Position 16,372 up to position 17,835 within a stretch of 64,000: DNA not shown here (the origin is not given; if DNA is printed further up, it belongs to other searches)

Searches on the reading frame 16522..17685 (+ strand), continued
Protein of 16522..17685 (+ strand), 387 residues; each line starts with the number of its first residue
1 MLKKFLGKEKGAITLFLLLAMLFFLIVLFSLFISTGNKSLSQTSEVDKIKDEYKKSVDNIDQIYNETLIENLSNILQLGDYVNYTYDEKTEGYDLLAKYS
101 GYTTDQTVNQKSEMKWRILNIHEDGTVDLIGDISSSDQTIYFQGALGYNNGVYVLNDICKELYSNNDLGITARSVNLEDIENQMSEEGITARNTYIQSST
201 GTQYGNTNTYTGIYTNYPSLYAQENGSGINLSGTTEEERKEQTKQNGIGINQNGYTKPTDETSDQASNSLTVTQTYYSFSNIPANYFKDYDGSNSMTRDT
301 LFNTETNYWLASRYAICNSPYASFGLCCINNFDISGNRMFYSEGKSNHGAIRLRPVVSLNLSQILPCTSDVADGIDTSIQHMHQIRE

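Call 57: find_homologous_proteins(query=P0100)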
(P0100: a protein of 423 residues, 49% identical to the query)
Query P0100 (423 aa): 7965 proteins with E <= 0.001 among 8000 candidates; the best 120 are listed.
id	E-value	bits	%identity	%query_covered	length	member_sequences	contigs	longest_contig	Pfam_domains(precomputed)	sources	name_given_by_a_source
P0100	1.1e-274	929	100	100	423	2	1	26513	-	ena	-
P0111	6.5e-232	788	87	100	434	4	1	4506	-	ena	-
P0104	1.7e-231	787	86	100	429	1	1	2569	-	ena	-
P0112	5.6e-218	742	82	100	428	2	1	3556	-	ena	-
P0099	9.2e-218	741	81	100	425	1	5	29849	-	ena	-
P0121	5.0e-216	736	81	100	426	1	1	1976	-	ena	-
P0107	4.5e-214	729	82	100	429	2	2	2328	-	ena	-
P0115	5.4e-214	729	80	100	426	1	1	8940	-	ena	-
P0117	1.7e-213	727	81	100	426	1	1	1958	-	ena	-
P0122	6.8e-213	725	81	100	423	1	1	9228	-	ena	-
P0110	3.2e-212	723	81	100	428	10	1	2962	-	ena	-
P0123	6.7e-212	722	81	100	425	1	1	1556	-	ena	-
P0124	1.4e-211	721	80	100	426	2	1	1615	-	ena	-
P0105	1.7e-210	717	81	100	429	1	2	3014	-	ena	-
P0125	6.6e-210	715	79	100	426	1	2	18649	-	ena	-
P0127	2.8e-206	704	78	100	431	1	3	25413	-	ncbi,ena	-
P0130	3.5e-196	670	82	91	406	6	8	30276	-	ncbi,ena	-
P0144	7.9e-165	567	61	100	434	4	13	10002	-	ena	-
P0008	1.2e-134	468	57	100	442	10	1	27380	-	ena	-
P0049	3.4e-123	430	54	98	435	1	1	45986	-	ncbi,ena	-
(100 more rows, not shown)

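Call 59: find_encoding_contigs(protein=P0130, flank=1500, max_places=10)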
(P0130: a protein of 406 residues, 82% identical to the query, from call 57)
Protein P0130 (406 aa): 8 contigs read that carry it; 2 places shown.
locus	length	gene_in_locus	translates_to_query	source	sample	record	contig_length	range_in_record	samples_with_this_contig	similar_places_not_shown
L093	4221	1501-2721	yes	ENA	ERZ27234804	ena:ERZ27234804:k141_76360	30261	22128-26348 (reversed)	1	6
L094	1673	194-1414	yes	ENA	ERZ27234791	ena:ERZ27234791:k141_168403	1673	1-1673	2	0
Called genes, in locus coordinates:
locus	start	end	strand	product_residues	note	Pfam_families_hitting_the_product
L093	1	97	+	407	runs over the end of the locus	PF13304:AAA_21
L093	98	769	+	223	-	PF13707:RloB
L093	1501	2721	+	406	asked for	-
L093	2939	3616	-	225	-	PF01027:Bax1-I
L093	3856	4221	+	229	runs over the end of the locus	PF08713:DNA_alkylation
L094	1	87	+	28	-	?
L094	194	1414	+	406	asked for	-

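Call 60: find_encoding_contigs(protein=P0144, flank=1500, max_places=10)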
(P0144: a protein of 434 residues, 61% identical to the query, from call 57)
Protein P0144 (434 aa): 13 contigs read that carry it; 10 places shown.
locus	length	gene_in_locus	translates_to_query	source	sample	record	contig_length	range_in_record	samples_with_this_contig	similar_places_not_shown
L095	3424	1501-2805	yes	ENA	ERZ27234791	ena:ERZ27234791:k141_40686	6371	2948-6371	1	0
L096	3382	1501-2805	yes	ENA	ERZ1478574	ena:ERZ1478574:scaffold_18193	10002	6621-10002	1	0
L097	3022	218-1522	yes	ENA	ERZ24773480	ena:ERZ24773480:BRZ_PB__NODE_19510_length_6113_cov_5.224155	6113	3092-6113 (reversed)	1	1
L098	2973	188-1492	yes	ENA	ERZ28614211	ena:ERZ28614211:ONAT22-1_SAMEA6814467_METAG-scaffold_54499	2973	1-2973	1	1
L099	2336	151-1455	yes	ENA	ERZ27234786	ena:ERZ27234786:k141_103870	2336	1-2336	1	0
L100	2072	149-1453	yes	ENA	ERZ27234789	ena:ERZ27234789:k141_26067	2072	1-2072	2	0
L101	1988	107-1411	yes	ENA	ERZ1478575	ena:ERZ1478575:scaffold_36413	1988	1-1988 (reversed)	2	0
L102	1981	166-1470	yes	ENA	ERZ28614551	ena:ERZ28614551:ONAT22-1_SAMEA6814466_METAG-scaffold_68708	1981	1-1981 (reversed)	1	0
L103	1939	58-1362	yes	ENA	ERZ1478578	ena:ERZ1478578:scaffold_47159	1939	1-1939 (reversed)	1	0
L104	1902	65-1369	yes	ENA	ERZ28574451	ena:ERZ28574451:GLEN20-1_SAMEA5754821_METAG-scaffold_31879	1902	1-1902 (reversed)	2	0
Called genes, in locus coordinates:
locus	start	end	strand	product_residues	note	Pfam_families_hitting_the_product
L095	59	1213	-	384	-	PF01548:DEDD_Tnp_IS110, PF02371:Transposase_20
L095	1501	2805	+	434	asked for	-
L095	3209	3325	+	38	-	-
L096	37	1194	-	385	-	PF01548:DEDD_Tnp_IS110, PF02371:Transposase_20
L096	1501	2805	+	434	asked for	-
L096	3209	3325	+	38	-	-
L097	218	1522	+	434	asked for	-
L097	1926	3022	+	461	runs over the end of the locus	-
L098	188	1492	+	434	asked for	-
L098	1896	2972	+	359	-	?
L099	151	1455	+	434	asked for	-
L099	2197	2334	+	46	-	?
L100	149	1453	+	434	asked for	-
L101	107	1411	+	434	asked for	-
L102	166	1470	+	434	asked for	-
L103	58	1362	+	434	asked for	-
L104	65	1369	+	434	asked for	-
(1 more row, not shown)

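Call 78: search_protein_families(library=pfam, proteins=[L035:8017-9549:-, L040:15006-16595:+, P0008, P0041, P0063, L095:59-1213:-], max_evalue=0.01)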
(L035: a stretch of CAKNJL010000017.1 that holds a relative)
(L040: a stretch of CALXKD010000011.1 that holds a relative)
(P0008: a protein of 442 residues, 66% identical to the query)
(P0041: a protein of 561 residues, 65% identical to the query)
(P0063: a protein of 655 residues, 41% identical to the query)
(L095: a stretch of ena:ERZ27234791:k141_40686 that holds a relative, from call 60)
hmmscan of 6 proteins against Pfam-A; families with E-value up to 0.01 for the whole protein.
L035:8017-9549:- (510 aa): 1 family
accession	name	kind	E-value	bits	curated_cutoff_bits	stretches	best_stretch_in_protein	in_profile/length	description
PF03781.23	FGE-sulfatase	-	0.00014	22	23.3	1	365-422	142-195/255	Sulfatase-modifying factor enzyme 1-like domain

L040:15006-16595:+ (529 aa): 0 families

P0008 (442 aa): 0 families

P0041 (561 aa): 0 families

P0063 (655 aa): 1 family
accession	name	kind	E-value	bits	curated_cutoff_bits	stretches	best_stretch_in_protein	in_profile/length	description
PF00801.26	PKD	-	0.0041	17.5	23.5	0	354-399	31-72/80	PKD domain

L095:59-1213:- (384 aa): 2 families
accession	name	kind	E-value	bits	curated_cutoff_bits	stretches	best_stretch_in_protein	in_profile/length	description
PF01548.23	DEDD_Tnp_IS110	-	1.2e-41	142.5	29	1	4-157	1-155/155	Transposase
PF02371.22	Transposase_20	-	1.1e-23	83.9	21.3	1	263-346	4-86/87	Transposase IS116/IS110/IS902 family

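Call 80: search_solved_structures(query=A1, max_evalue=1)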
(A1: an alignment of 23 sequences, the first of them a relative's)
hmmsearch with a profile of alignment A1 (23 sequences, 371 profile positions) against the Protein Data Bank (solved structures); distinct sequences matched with E-value up to 1: 0.

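Call 86: find_encoding_contigs(protein=P0127, flank=1500, max_places=10)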
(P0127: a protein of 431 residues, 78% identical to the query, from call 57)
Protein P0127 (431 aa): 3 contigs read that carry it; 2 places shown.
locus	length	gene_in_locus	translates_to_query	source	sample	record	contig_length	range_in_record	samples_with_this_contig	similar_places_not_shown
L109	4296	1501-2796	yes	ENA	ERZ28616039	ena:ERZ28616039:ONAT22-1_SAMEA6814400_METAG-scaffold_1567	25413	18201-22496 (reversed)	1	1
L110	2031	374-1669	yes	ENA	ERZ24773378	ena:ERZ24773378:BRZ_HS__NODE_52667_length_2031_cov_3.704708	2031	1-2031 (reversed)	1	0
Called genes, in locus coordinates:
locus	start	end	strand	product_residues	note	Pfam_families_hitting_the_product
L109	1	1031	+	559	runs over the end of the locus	PF09820:AAA-ATPase_like, PF08011:PDDEXK_9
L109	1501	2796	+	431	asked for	-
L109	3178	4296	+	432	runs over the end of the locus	PF13173:AAA_14, PF13635:DUF4143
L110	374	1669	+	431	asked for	-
